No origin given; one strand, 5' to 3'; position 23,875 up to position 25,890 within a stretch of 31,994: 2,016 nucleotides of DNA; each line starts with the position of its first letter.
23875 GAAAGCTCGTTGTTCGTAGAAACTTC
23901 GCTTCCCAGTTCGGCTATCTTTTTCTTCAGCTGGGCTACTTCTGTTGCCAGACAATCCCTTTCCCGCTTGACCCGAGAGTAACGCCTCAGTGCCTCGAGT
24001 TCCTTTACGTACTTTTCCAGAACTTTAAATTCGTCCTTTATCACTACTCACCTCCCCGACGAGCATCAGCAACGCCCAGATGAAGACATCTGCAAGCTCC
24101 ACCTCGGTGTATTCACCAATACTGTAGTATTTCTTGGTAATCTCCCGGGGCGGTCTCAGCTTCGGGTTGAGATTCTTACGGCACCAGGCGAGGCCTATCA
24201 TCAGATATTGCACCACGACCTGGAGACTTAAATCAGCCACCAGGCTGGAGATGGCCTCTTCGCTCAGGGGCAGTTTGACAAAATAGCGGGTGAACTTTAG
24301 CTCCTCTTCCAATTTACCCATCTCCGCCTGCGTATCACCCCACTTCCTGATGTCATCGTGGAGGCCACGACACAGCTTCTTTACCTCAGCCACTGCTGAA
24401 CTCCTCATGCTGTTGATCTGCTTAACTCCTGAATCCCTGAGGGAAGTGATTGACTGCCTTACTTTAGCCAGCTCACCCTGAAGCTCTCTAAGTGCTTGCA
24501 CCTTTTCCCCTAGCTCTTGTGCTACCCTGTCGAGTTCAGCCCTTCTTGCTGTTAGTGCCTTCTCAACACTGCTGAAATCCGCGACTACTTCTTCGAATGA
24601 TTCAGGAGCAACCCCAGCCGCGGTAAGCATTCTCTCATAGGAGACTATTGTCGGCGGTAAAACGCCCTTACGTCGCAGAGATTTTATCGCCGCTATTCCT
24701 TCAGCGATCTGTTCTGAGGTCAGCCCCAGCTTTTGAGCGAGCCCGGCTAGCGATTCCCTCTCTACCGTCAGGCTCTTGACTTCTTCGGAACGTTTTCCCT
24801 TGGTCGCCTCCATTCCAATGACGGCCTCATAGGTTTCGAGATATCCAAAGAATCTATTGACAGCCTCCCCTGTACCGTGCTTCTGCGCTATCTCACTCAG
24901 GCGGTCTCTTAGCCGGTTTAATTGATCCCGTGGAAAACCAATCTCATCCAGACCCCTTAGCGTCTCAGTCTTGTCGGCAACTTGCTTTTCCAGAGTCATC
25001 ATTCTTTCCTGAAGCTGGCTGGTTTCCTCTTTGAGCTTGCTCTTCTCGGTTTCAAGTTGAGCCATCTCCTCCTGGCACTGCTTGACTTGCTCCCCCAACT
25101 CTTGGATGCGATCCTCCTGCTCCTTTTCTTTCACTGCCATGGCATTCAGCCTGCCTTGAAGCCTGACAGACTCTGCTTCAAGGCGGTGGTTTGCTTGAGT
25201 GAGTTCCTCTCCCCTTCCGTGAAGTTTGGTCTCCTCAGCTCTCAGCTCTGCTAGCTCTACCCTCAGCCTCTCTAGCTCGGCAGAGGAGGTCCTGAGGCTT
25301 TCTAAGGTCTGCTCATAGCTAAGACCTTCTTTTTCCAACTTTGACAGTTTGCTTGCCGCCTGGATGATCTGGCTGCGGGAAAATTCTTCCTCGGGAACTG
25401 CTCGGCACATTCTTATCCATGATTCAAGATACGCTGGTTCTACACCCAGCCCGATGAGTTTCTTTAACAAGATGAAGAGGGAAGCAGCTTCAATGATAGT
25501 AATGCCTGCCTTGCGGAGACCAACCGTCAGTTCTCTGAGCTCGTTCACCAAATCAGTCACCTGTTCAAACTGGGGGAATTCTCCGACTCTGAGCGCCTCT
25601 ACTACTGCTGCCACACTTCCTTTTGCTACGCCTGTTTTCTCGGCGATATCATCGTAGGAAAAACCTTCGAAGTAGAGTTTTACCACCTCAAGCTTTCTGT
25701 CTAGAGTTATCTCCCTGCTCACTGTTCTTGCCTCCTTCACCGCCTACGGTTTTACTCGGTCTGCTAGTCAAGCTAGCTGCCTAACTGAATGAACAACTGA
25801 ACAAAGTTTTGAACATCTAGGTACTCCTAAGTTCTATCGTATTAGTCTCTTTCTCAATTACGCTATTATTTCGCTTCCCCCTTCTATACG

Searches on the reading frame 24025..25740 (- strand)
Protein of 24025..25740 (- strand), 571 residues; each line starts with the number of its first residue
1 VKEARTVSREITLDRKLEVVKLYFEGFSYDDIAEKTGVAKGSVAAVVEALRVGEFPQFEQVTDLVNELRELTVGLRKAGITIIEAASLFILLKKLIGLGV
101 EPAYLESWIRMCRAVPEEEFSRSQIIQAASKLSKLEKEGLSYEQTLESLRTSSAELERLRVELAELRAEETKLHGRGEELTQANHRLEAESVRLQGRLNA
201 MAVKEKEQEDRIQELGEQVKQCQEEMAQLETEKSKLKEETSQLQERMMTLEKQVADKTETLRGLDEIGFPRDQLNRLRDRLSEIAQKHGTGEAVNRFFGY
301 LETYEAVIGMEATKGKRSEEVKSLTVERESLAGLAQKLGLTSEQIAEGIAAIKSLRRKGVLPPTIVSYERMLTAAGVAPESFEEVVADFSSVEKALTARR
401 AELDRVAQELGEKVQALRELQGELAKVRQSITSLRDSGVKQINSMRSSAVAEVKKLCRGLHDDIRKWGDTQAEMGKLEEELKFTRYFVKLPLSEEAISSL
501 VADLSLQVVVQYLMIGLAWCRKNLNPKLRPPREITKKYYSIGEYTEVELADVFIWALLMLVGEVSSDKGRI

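Call 9: search_protein_families(library=pfam, proteins=[window:24025-25740:-], max_evalue=0.01)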
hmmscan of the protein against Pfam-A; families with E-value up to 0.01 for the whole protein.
window:24025-25740:- (571 aa): 11 families
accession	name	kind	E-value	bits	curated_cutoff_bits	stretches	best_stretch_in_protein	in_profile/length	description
PF08281.18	Sigma70_r4_2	-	1.7e-05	24.8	25.7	1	18-44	17-44/54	Sigma-70, region 4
PF13518.12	HTH_28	-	0.00078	19.9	25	0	15-47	1-33/52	Helix-turn-helix domain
PF07889.17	DUF1664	-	0.0015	19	34.6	0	177-252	47-122/124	Protein of unknown function (DUF1664)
PF13384.12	HTH_23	-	0.0016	18.6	24.6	0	12-45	3-36/50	Homeodomain-like domain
PF06005.17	ZapB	-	0.002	19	31.5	0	155-201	19-65/71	Cell division protein ZapB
PF06785.16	UPF0242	-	0.0029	18.1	33.5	1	108-261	65-187/194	Uncharacterised protein family (UPF0242) N-terminus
PF04513.17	Baculo_PEP_C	-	0.0033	17.9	38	0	390-469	52-128/140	Baculovirus polyhedron envelope protein, PEP, C terminus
PF10498.14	IFT57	-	0.0033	16.9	40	0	156-259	227-331/360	Intra-flagellar transport protein 57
PF25762.1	HAUS1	-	0.0047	17.2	40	0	135-256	72-195/236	HAUS augmin-like complex subunit 1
PF07888.16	CALCOCO1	-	0.0049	16.3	36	0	377-471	52-145/496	Calcium binding and coiled-coil domain (CALCOCO1) like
PF06818.20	Fez1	-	0.0093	16.9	34.4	0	387-485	52-149/199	Fez1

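Call 95: search_protein_families(library=phrogs, proteins=[window:24025-25740:-], max_evalue=0.001)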
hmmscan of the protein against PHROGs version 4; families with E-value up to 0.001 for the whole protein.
window:24025-25740:- (571 aa): 3 families
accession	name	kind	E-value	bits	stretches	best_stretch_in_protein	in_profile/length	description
phrog_77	-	DNA, RNA and nucleotide metabolism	4.1e-05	23.3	1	153-481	477-765/967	SbcC-like subunit of palindrome specific endonuclease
phrog_4780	-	unknown function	6.2e-05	23.7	1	183-266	122-193/275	-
phrog_167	-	tail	0.00071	18.4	0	144-481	64-334/1555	tail length tape measure protein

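Call 98: search_solved_structures(query=window:24025-25740:-, max_evalue=0.01)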
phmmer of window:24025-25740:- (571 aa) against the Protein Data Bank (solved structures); distinct sequences matched with E-value up to 0.01: 1.
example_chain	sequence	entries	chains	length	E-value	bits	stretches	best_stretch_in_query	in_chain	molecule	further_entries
4xa1_A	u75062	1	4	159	7.7e-05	24.9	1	154-255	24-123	Gp7-MYH7(1173-1238)-EB1 chimera protein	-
